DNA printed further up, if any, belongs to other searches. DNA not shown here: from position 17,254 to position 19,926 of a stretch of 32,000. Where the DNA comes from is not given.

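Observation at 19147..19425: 279-bp hexanucleotide (RMC-CKC)n array encodes a strict two-residue periodicity [A/D/N/Y/T][L/R] inside the NACHT sensor arm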

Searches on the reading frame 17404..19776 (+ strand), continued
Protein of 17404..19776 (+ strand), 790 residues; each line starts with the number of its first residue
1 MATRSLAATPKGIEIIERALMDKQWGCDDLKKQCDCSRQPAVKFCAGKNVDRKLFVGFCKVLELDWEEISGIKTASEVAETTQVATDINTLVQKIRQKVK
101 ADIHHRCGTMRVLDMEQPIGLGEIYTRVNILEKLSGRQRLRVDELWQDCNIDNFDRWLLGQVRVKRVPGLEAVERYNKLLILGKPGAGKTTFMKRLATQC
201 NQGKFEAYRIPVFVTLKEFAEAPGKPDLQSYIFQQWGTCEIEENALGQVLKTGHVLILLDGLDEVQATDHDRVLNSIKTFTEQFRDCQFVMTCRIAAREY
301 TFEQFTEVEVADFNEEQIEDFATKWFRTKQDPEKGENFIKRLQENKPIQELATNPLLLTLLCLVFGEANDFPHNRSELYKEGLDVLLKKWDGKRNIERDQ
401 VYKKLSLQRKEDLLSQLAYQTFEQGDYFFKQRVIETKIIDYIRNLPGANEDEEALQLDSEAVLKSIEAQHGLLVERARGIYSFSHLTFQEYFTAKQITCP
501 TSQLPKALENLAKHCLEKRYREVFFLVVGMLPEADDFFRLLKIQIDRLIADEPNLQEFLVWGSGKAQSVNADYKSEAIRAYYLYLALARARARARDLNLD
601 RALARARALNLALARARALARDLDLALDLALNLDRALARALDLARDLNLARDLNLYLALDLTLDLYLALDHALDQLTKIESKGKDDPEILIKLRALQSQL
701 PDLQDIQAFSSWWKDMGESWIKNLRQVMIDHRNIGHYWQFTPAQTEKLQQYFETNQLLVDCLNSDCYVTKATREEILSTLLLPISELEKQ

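Call 19: find_related_loci(query=A1, collection=genome_contigs, flank=3000)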
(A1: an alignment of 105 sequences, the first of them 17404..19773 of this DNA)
Query A1 (790 aa) in genome_contigs; peptide patterns used: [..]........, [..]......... (x = any residue, [..] = any of these).
598 stretches matched a pattern (row limit reached: there are more); 556 encode a relative of the query (tblastn E <= 1e-3); the best 80 are kept; 80 distinct loci.
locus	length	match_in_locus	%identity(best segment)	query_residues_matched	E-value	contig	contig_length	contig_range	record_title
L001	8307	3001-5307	63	1-790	0e+0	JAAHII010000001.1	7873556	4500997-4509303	MAG: Leptolyngbya sp. SIOISBB ISBB_NODE_1, whole genome shotgun sequence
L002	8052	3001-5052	66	86-789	0e+0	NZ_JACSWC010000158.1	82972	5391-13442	Halomicronema sp. CCY15110 CCY15110_158, whole genome shotgun sequence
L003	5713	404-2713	59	1-789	0e+0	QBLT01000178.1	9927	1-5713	MAG: Leptolyngbya sp. isolate ULC186bin1 scaffold178_size9927, whole genome shotgun sequence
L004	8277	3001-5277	59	1-789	0e+0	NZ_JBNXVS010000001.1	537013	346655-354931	Nodosilinea sp. AN01ver1 NODE_1_length_537013_cov_30.275198, whole genome shotgun sequence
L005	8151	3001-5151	57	1-789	0e+0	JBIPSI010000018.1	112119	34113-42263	MAG: Spirulina sp. isolate Cam_3-MAG04 sequence18, whole genome shotgun sequence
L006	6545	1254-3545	54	1-789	0e+0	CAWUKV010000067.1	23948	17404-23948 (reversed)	MAG: uncultured bacterium isolate SRR17458646_binner23_14_1705322974 genome assembly, contig: ERZ21854007.237, whole gen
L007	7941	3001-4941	56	87-789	0e+0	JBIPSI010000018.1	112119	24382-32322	MAG: Spirulina sp. isolate Cam_3-MAG04 sequence18, whole genome shotgun sequence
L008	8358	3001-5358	53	1-790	0e+0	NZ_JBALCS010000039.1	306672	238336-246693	MAG: Nostoc sp. isolate P12567 bin 1 NODE_1_length_306672_cov_217.001556, whole genome shotgun sequence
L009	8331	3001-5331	53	1-788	0e+0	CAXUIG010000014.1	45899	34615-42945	MAG TPA_asm: uncultured bacterium isolate public_SRR14722086_metawrap_bin.4 genome assembly, contig: public_SRR14722086_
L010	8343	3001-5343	50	4-788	0e+0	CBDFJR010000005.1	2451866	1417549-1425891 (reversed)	MAG: Phormidesmis sp. isolate 71a0ad96-d03d-4376-990b-0bb65fad1194 genome assembly, contig: contig_5, whole genome shotg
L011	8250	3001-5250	51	1-790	0e+0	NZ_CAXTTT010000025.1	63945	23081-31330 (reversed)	MAG: uncultured Nostoc sp. isolate public_SRR14721954_metawrap_bin.4 public_SRR14721954_metawrap_bin.4_25, whole genome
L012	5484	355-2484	55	76-785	0e+0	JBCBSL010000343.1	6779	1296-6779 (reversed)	MAG: Cyanobacteria bacterium J06638_22 NODE_343_length_6779_cov_7.761415, whole genome shotgun sequence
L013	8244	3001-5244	51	1-789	0e+0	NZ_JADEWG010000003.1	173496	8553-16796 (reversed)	[Phormidium] sp. LEGE 05292 NODE_3_length_173496_cov_21.3756, whole genome shotgun sequence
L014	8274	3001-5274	50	4-783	0e+0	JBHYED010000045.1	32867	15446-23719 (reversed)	MAG: Phormidesmis sp. isolate CCAP1446_5_bin-004C CCAP1446_5_bin-004C_c45, whole genome shotgun sequence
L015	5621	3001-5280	49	1-788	0e+0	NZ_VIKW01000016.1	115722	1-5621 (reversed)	Anabaena sp. UHCC 0204 scaffold16_cov0, whole genome shotgun sequence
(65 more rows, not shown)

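Call 25: list_cluster_members(proteins=[P0064, P0004, P0009, P0065, P0071, P0103, P0053, P0011, P0017, P0113])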
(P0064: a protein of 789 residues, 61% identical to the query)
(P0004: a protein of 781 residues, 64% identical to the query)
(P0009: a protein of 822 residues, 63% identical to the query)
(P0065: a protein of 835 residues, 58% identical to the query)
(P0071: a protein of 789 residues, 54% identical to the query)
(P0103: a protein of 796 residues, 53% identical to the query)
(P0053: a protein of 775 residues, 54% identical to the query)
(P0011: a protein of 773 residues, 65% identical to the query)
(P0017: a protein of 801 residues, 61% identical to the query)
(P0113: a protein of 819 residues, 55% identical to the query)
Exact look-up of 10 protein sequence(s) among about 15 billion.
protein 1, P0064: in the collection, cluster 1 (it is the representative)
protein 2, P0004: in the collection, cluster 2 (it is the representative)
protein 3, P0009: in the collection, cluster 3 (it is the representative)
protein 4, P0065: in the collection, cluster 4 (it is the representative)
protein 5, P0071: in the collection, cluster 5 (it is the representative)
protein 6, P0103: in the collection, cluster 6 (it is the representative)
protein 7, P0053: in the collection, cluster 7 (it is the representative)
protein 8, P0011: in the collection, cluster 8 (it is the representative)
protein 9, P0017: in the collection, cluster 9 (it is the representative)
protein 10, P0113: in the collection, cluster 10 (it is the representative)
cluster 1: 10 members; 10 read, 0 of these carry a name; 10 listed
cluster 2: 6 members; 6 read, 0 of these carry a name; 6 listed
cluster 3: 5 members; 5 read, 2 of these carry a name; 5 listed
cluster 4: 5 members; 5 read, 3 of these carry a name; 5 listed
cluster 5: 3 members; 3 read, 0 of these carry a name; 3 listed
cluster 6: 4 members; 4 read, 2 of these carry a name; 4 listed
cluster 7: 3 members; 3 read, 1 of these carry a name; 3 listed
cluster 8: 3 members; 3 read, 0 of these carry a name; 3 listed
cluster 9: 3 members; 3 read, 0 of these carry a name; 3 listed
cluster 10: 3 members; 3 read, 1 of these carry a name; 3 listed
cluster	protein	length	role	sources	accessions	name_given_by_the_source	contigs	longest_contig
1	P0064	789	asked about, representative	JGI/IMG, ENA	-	-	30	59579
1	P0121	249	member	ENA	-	-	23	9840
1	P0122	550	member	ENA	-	-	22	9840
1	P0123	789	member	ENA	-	-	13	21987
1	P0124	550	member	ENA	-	-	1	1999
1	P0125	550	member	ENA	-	-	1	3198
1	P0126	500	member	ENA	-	-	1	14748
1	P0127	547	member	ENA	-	-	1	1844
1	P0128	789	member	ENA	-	-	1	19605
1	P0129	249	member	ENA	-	-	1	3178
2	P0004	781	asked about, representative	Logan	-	-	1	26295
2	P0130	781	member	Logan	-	-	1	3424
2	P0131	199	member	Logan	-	-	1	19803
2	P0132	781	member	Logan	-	-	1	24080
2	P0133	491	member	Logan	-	-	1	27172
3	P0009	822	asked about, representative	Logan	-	-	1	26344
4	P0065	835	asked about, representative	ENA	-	-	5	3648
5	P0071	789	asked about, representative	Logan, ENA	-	-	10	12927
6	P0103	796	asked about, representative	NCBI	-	-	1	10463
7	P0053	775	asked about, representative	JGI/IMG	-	predicted NACHT family NTPase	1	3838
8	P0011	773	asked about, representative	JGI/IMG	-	-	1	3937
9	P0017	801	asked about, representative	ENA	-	-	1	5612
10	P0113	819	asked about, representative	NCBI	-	-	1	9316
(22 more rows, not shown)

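Call 26: predict_structure(alignment_id=A1)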
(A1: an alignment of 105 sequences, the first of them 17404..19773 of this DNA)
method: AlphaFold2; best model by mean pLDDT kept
length: 790 residues; sequences in the alignment: 105
mean_pLDDT: 80.7   pTM: 0.63
mean pLDDT of the five models: 80.7, 78.1, 77.3, 77.2, 75.4
residues with pLDDT >= 90: 339; 70-90: 248; 50-70: 128; < 50: 75
segments of 3 or more residues with pLDDT < 50: 76-86, 134-142, 148-163, 394-398, 471-484, 597-599, 605-616
pLDDT, mean of each block of 10 residues (from residue 1): 83 96 96 96 97 97 96 61 62 96 89 62 65 49 50 42 70 93 82 92 94 96 97 96 95 97 87 95 97 73 84 88 90 96 90 85 91 82 72 53 73 84 70 82 85 82 64 42 58 90 94 92 90 96 97 95 87 86 84 60 47 48 62 63 56 61 68 71 75 89 83 87 84 77 94 94 90 96 94
secondary structure, 60 per line:
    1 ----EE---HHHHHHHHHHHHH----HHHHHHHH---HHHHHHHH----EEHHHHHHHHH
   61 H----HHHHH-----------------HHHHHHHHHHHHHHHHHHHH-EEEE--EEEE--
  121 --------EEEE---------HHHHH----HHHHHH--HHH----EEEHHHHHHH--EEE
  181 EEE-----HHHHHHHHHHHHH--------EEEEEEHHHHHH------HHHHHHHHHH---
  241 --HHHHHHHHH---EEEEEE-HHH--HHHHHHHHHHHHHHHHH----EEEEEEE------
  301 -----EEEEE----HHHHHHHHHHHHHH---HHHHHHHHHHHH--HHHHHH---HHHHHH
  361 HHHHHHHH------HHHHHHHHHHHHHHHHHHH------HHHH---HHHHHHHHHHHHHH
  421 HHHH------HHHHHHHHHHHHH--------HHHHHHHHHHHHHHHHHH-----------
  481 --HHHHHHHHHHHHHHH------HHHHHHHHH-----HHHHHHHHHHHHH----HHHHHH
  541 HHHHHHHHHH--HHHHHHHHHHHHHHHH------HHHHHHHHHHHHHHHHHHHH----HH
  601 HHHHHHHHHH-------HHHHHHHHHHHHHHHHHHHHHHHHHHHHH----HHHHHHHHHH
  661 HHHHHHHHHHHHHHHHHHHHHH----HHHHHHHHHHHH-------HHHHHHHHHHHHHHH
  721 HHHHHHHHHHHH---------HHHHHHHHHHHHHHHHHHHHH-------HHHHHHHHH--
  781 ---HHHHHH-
elements in order (helices of 4 or more, strands of 3 or more residues): H10-22 H27-34 H38-45 H52-61 H66-70 H88-107 E109-112 E115-118 E129-132 H142-146 H151-156 E166-168 H169-175 E178-183 H189-201 E210-215 H216-221 H228-237 H243-251 E255-260 H267-283 E288-294 E306-310 H315-328 H332-343 H346-351 H355-368 H375-393 H400-403 H407-424 H431-443 H452-469 H483-497 H504-512 H518-530 H535-550 H553-568 H575-594 H599-610 H618-646 H651-682 H687-698 H706-732 H742-762 H770-778 H784-789

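Call 34: fold_search(model_id=the predicted structure, library=pdb)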
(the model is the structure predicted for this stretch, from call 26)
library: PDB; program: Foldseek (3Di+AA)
matches with E <= 10: 963; with E <= 0.001: 73
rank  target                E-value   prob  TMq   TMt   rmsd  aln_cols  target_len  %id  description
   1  5irm_C                1.1e-11  1.00  0.38  0.39   8.6       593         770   16  Crystal structure of rabbit NOD2 in an ADP-bound state (Crystal form2) (released 2016-06-29)
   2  4kxf_N                4.1e-11  1.00  0.37  0.34   9.1       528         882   17  Crystal structure of NLRC4 reveals its autoinhibition mechanism (released 2013-07-24)
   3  5irm_A                4.1e-11  1.00  0.37  0.38   7.8       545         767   15  Crystal structure of rabbit NOD2 in an ADP-bound state (Crystal form2) (released 2016-06-29)
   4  5irn                  4.3e-11  1.00  0.38  0.40   8.4       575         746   16  Crystal structure of rabbit NOD2 in an ADP-bound state (Crystal form1) (released 2016-06-29)
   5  4kxf_K                8.7e-11  1.00  0.37  0.33   6.4       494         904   16  Crystal structure of NLRC4 reveals its autoinhibition mechanism (released 2013-07-24)
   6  9dh3_A                8.7e-11  1.00  0.34  0.24  15.0       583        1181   15  Cryo-EM structure of NLRP3 complex with Compound C (released 2024-12-25)
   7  4kxf_B                1.1e-10  1.00  0.38  0.33   6.3       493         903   16  Crystal structure of NLRC4 reveals its autoinhibition mechanism (released 2013-07-24)
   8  5irl                  1.2e-10  1.00  0.37  0.39   9.0       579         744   15  Crystal structure of rabbit NOD2 SER mutant in an ADP-bound state (released 2016-06-29)
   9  4kxf_D                3.3e-10  1.00  0.38  0.34   9.4       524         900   16  Crystal structure of NLRC4 reveals its autoinhibition mechanism (released 2013-07-24)
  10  8fw2_A                3.6e-10  1.00  0.32  0.28  11.3       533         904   16  Cryo-EM structure of full-length human NLRC4 inflammasome with C11 symmetry (released 2024-01-03)
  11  7alv                  4.2e-10  1.00  0.34  0.53  10.0       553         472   16  Crystal Structure of NLRP3 NACHT domain in complex with a potent inhibitor (released 2021-10-20)
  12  7pzc_A                4.2e-10  1.00  0.35  0.28  13.4       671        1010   16  Cryo-EM structure of the NLRP3 decamer bound to the inhibitor CRID3 (released 2022-01-26)
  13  4kxf_F                4.3e-10  1.00  0.38  0.34   6.6       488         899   16  Crystal structure of NLRC4 reveals its autoinhibition mechanism (released 2013-07-24)
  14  8swk_A                4.7e-10  1.00  0.34  0.33  10.1       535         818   17  Cryo-EM structure of NLRP3 closed hexamer (released 2024-02-14)
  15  4kxf_L                6.2e-10  1.00  0.37  0.33   6.6       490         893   16  Crystal structure of NLRC4 reveals its autoinhibition mechanism (released 2013-07-24)
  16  4kxf_H                6.4e-10  1.00  0.38  0.34   6.6       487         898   16  Crystal structure of NLRC4 reveals its autoinhibition mechanism (released 2013-07-24)
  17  4kxf_P                8.0e-10  1.00  0.37  0.35   8.8       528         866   17  Crystal structure of NLRC4 reveals its autoinhibition mechanism (released 2013-07-24)
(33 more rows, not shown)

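Call 36: search_protein_families(library=padloc, proteins=[window:17404-19773:+], max_evalue=0.001)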
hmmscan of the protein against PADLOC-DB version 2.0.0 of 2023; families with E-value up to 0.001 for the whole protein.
window:17404-19773:+ (790 aa): 1 family
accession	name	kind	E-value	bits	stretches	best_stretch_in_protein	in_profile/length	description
PDLC05051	PDC-S60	-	3.4e-16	56.6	1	175-501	387-701/1027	-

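Call 42: find_encoding_contigs(protein=P0040, flank=6000, max_places=3)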
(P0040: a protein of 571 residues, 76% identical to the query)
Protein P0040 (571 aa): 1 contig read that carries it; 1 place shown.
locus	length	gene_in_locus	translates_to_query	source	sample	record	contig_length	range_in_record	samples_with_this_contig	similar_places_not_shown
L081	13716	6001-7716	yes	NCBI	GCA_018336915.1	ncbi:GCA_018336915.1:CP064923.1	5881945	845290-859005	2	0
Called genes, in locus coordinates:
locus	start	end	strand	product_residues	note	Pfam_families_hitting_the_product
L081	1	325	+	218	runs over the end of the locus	PF01073:3Beta_HSD, PF01370:Epimerase, PF02254:TrkA_N (weak), PF02719:Polysacc_synt_2 (faint), PF05368:NmrA, PF13460:NAD_binding_10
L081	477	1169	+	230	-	-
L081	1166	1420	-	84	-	PF04296:YlxR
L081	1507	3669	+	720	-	PF09371:Tex_N, PF22706:Tex_central_region, PF14639:YqgF, PF16921:Tex_YqgF, PF12836:HHH_3, PF17674:HHH_9, PF00575:S1, PF23459:S1_RRP5, +1 more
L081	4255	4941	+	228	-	-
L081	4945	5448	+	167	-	PF13384:HTH_23 (weak), PF13551:HTH_29 (weak), PF13518:HTH_28 (weak), PF13592:HTH_33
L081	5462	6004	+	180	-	PF13358:DDE_3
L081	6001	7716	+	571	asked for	PF05729:NACHT, PF22727:NCH2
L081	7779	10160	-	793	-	PF13089:PP_kinase_N, PF02503:PP_kinase, PF17941:PP_kinase_C_1, PF13090:PP_kinase_C, PF13091:PLDc_2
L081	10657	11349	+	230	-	-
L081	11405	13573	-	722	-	PF13174:TPR_6 (faint), PF01464:SLT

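Call 43: find_encoding_contigs(protein=P0042, flank=6000, max_places=3)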
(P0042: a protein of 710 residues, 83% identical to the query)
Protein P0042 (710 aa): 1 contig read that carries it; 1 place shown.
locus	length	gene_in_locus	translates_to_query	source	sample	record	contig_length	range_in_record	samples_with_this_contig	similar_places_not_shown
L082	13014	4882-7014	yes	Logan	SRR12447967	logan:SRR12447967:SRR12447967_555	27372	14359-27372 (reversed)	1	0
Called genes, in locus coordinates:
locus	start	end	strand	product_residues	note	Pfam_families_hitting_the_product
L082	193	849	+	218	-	PF01073:3Beta_HSD, PF01370:Epimerase, PF02254:TrkA_N (weak), PF02719:Polysacc_synt_2 (weak), PF05368:NmrA, PF13460:NAD_binding_10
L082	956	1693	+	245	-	-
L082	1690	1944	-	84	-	PF04296:YlxR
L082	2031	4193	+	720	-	PF09371:Tex_N, PF22706:Tex_central_region, PF14639:YqgF, PF16921:Tex_YqgF, PF12836:HHH_3, PF17674:HHH_9, PF00575:S1, PF23459:S1_RRP5, +1 more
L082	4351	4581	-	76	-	-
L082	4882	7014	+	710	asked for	PF05729:NACHT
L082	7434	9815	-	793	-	PF04760:IF2_N (faint), PF13089:PP_kinase_N, PF02503:PP_kinase, PF17941:PP_kinase_C_1, PF13090:PP_kinase_C, PF13091:PLDc_2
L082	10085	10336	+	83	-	-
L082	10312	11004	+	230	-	-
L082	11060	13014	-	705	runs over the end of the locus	PF13174:TPR_6 (faint), PF01464:SLT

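Call 44: find_encoding_contigs(protein=P0001, flank=6000, max_places=5)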
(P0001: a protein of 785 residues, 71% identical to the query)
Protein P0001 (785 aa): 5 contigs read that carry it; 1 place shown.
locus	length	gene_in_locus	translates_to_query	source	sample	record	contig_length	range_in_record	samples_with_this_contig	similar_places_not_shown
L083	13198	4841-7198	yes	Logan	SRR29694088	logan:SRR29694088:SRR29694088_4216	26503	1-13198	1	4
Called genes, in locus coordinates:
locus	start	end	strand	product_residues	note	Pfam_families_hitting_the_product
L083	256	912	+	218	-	PF01073:3Beta_HSD, PF01370:Epimerase, PF02254:TrkA_N (faint), PF02719:Polysacc_synt_2 (weak), PF05368:NmrA, PF13460:NAD_binding_10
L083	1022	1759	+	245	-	-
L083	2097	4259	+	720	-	PF09371:Tex_N, PF22706:Tex_central_region, PF14639:YqgF, PF16921:Tex_YqgF, PF12836:HHH_3, PF17674:HHH_9, PF00575:S1, PF23459:S1_RRP5, +1 more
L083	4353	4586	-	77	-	-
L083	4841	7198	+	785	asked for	PF05729:NACHT, PF22727:NCH2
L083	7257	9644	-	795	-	PF04760:IF2_N (weak), PF13089:PP_kinase_N, PF02503:PP_kinase, PF17941:PP_kinase_C_1, PF13090:PP_kinase_C, PF13091:PLDc_2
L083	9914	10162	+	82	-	-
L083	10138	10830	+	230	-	-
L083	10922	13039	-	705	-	PF13174:TPR_6 (faint), PF01464:SLT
